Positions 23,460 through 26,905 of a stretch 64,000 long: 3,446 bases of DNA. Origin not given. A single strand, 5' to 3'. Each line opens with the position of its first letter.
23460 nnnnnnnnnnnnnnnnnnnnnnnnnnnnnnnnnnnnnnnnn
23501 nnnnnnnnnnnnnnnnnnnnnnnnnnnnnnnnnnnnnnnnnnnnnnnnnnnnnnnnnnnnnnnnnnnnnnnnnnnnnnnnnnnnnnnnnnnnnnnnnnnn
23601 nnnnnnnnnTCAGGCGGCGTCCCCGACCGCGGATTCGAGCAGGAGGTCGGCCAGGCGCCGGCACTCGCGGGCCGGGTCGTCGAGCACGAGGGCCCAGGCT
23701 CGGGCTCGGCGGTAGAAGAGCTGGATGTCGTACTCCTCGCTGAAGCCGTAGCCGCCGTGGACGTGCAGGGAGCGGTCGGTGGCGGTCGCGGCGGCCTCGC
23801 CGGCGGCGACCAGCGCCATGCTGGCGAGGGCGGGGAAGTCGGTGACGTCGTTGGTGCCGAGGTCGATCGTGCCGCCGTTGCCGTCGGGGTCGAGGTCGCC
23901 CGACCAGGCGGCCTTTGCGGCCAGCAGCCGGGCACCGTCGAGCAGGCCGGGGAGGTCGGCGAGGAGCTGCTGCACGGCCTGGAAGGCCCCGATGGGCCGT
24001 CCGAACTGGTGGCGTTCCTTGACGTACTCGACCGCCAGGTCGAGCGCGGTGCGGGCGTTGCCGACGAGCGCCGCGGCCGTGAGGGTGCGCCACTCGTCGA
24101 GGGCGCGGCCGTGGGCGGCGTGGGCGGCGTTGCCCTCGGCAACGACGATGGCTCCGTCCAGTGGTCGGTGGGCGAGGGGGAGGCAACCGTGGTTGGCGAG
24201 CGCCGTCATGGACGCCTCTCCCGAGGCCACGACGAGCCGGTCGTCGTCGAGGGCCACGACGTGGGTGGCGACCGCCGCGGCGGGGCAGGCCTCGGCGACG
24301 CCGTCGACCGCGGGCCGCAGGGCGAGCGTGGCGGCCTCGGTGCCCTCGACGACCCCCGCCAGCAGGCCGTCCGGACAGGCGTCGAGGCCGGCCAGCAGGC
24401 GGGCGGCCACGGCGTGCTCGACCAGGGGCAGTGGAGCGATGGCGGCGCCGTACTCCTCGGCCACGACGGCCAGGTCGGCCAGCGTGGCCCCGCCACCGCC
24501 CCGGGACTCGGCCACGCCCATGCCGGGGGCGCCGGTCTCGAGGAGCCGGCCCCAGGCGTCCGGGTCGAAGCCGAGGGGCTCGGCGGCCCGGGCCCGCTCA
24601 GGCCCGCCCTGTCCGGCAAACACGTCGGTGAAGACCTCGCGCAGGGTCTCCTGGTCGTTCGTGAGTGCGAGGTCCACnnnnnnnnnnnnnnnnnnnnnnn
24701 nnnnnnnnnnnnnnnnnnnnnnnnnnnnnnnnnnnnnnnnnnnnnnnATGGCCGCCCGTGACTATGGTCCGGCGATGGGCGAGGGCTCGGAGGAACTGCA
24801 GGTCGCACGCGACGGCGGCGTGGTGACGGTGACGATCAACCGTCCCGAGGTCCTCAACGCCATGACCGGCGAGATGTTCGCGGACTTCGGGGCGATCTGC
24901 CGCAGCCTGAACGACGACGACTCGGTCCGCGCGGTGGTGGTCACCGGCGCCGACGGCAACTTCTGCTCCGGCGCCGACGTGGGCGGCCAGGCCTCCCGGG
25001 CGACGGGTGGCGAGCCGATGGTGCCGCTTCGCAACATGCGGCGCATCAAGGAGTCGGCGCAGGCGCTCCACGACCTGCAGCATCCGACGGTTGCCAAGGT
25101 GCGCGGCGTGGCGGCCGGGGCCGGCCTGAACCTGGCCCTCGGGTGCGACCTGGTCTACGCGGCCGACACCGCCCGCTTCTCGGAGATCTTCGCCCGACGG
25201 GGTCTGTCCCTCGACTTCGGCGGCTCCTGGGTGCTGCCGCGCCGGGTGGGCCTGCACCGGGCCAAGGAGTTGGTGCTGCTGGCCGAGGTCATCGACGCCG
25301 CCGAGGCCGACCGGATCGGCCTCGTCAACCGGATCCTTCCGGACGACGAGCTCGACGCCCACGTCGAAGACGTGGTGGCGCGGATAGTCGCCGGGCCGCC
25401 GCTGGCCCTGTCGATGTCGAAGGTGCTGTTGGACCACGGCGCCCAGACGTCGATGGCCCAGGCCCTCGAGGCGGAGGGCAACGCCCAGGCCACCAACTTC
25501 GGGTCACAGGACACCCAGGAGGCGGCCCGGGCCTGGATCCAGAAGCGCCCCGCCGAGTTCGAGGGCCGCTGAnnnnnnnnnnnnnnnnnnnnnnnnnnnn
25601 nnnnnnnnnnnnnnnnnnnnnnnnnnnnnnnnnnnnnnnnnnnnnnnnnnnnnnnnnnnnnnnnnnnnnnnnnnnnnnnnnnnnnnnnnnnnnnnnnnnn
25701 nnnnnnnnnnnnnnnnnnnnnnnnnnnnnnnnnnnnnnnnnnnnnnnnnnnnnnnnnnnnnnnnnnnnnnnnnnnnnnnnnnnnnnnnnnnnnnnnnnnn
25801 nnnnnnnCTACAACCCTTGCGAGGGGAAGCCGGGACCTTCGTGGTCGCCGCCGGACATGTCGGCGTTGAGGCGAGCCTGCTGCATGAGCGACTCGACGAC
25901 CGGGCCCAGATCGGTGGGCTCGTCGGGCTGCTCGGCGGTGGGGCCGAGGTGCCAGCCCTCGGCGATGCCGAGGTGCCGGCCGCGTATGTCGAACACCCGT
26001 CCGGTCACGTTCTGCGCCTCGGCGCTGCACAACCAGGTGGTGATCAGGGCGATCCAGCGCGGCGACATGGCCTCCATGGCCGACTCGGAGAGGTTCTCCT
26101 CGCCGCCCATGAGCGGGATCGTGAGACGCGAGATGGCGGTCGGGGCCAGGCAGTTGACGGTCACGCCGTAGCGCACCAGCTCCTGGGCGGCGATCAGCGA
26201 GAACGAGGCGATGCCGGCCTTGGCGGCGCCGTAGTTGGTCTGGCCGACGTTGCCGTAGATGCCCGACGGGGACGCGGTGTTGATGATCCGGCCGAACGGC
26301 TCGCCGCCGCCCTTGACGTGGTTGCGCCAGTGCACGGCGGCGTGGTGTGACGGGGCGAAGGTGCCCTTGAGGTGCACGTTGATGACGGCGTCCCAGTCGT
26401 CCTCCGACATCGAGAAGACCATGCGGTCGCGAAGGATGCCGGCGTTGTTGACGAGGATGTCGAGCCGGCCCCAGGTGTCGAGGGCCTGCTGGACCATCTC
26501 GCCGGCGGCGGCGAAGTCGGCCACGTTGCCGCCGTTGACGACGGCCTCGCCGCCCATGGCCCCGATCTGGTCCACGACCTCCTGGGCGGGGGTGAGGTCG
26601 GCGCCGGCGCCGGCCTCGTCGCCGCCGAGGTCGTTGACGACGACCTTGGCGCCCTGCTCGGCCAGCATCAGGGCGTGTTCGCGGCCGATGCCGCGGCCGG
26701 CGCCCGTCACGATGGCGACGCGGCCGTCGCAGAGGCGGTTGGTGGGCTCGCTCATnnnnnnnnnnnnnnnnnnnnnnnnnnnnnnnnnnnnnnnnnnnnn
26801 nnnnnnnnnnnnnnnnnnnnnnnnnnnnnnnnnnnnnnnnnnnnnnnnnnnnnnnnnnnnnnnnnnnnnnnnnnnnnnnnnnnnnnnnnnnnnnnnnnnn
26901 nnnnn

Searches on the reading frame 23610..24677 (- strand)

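Call 48: search_protein_families(library=ncbifam, proteins=[window:23610-24677:-], max_evalue=0.001)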
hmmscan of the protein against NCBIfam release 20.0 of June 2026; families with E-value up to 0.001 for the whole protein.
window:23610-24677:- (355 aa): 13 families
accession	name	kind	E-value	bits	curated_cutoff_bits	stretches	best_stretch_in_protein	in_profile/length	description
NF050027.1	acylCoADhIpdE2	equivalog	2.3e-33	116.1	450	2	9-256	3-240/311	acyl-CoA dehydrogenase IpdE2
NF042972.1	AcrlCoAredClosAcrC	equivalog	2e-25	89.3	640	1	191-326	236-356/378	acryloyl-CoA reductase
NF045552.1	GlutCoADH_Des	equivalog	1.8e-22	80.1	470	1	182-331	230-364/387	glutaryl-CoA dehydrogenase Acd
NF042439.1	SulpropCoADesulf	equivalog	1.6e-20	73.2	600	1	197-329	235-353/379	3-sulfinopropanoyl-CoA desulfinase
TIGR03203.1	pimD_small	equivalog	2.6e-17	63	652.7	2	180-328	223-358/378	pimeloyl-CoA dehydrogenase small subunit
NF008997.0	PRK12341.1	equivalog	5e-16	58.7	537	1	196-329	241-359/382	acyl-CoA dehydrogenase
NF058590.1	AcCoDHFadEBacil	equivalog_domain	9e-16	57.5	600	1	200-326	260-390/586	acyl-CoA dehydrogenase FadE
NF043006.1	CyhCrbnylCoADH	equivalog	6.2e-15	55.1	650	1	193-326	237-355/380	cyclohexane-1-carbonyl-CoA dehydrogenase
NF053553.1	prodigi_MBC_PigA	equivalog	6.3e-13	48.6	500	1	199-262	247-310/381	prodigiosin MBC biosynthesis dehydrogenase PigA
NF045652.1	ProlPCPDhRedW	equivalog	1.3e-12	47.2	650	1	189-261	232-304/376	L-prolyl-[peptidyl-carrier protein] dehydrogenase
NF002885.1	PRK03354.1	equivalog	1.4e-11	44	540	1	179-326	222-353/378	crotonobetainyl-CoA dehydrogenase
TIGR03207.1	cyc_hxne_CoA_dh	equivalog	1.3e-09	37.3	575.35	1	193-261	234-302/372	cyclohexanecarboxyl-CoA dehydrogenase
NF052270.1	Staph_DH_FadE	equivalog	1.5e-06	27.2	600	1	198-249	260-311/400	acyl-CoA dehydrogenase FadE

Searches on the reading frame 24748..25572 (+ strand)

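Call 48: search_protein_families(library=ncbifam, proteins=[window:24748-25572:+], max_evalue=0.001)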
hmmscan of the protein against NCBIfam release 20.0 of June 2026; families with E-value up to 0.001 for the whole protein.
window:24748-25572:+ (274 aa): 72 families (the best 25 are shown)
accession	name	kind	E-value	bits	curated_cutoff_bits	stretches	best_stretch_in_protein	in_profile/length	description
NF006699.0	PRK09245.1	subfamily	3.4e-59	200.3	354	1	15-273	3-265/266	crotonase/enoyl-CoA hydratase family protein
NF006107.0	PRK08258.1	equivalog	4e-59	200.2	330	1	15-274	17-277/277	enoyl-CoA hydratase family protein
NF004635.0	PRK05981.1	equivalog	1.3e-53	182.2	351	1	16-274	5-266/266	enoyl-CoA hydratase/isomerase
NF051848.1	EnCoAHydtEchA19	equivalog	3.5e-53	180.8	400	1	17-274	2-258/258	enoyl-CoA hydratase EchA19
NF004781.0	PRK06127.1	subfamily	1.4e-51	175.7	291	1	14-274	10-269/269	enoyl-CoA hydratase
TIGR02280.1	PaaB1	equivalog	7.3e-51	173.1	345.15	1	22-274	6-256/256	2-(1,2-epoxy-1,2-dihydrophenyl)acetyl-CoA isomerase PaaG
NF004857.0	PRK06210.1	equivalog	7.6e-50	169.8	341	1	20-273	14-274/275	enoyl-CoA hydratase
NF004796.0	PRK06144.1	subfamily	1.4e-47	162.4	272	1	13-274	6-262/262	enoyl-CoA hydratase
NF042430.2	EnCoAhydt_DpgD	equivalog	4.4e-47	160.7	400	1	21-273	3-257/258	enoyl-CoA-hydratase DpgD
NF005700.0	PRK07511.1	subfamily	5.5e-47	160.5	274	1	14-272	2-259/260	enoyl-CoA hydratase family protein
NF004840.0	PRK06190.1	equivalog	5.7e-47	160.5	253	1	15-266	4-253/260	enoyl-CoA hydratase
NF046063.1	oxepin_alt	equivalog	1e-46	159.5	300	1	17-269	2-253/254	oxepin-CoA hydrolase, alternative type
NF006109.0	PRK08260.1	subfamily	2.2e-46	158.5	320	1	15-273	4-277/296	enoyl-CoA hydratase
NF004525.0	PRK05870.1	equivalog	1.2e-45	156.4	285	1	16-258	4-241/249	enoyl-CoA hydratase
NF004475.0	PRK05809.1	subfamily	2.5e-45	155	394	1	17-273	6-259/260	short-chain-enoyl-CoA hydratase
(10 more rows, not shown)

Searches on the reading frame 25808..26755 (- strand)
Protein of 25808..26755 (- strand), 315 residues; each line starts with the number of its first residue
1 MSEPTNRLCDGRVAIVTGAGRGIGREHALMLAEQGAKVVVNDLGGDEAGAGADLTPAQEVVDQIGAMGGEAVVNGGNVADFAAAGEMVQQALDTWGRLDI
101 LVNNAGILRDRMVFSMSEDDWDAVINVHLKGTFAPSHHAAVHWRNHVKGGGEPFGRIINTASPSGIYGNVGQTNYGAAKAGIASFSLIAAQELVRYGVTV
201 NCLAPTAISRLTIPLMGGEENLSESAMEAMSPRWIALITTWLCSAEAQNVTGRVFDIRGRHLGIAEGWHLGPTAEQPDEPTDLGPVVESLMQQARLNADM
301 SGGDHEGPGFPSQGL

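Call 47: search_protein_families(library=pfam, proteins=[window:25808-26755:-], max_evalue=0.00001)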
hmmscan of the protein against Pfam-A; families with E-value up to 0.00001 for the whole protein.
window:25808-26755:- (315 aa): 3 families
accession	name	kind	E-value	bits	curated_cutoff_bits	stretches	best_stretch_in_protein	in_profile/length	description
PF00106.31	adh_short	-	2.4e-42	145.1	26.6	1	12-208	1-182/195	short chain dehydrogenase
PF13561.12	adh_short_C2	-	2.8e-35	122.5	27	1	18-255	1-229/236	Enoyl-(Acyl carrier protein) reductase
PF08659.16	KR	-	3.9e-14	53.4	22.6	1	15-185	4-159/180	KR domain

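Call 48: search_protein_families(library=ncbifam, proteins=[window:25808-26755:-], max_evalue=0.001)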
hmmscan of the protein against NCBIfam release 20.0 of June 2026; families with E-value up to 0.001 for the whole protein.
window:25808-26755:- (315 aa): 200 families (the best 25 are shown)
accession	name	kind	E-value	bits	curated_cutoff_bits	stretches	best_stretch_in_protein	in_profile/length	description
NF005861.0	PRK07791.1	subfamily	3.1e-110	368.2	373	1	8-299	3-296/300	SDR family oxidoreductase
NF005862.0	PRK07792.1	equivalog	1.9e-82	276.9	414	1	9-264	11-258/307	3-oxoacyl-ACP reductase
NF004198.0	PRK05653.1-3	equivalog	5.4e-53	180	296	1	8-259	4-244/248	3-oxoacyl-ACP reductase FabG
TIGR01830.1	3oxo_ACP_reduc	equivalog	3.1e-51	174.4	297.75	1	14-259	1-236/239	3-oxoacyl-[acyl-carrier-protein] reductase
NF004197.0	PRK05653.1-1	equivalog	1.4e-45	155.9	332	1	9-259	5-244/249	3-oxoacyl-ACP reductase FabG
NF009466.0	PRK12826.1-2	subfamily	3.6e-44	151.1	222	1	12-259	4-242/248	3-oxoacyl-ACP reductase FabG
NF005559.1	PRK07231.1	subfamily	2.3e-43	148.5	215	1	10-259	3-245/249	glucose 1-dehydrogenase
TIGR03971.1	SDR_subfam_1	subfamily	3.9e-43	147.7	300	1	10-257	2-264/271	mycofactocin-coupled SDR family oxidoreductase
TIGR01829.1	AcAcCoA_reduct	subfamily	6.1e-43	147.2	302.1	1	12-260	1-239/242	acetoacetyl-CoA reductase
NF006110.0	PRK08261.1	equivalog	4.5e-42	144.5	410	1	6-261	209-450/454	3-oxoacyl-ACP reductase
NF009464.0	PRK12824.1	subfamily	5e-42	144.2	269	1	12-260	3-241/245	3-oxoacyl-ACP reductase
NF004200.0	PRK05653.1-5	equivalog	8.6e-40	136.8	273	1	13-259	4-239/242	3-oxoacyl-ACP reductase FabG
NF009093.0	PRK12429.1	subfamily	8.1e-38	130.2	258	1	10-206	4-185/259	3-hydroxybutyrate dehydrogenase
NF053542.1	FlxB_rubin_SDR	equivalog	1.4e-37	129.7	340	1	13-259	2-237/239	flexirubin biosynthesis SDR family reductase FlxB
NF009546.0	PRK12935.1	equivalog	4.4e-37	128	418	1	10-209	5-190/247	acetoacetyl-CoA reductase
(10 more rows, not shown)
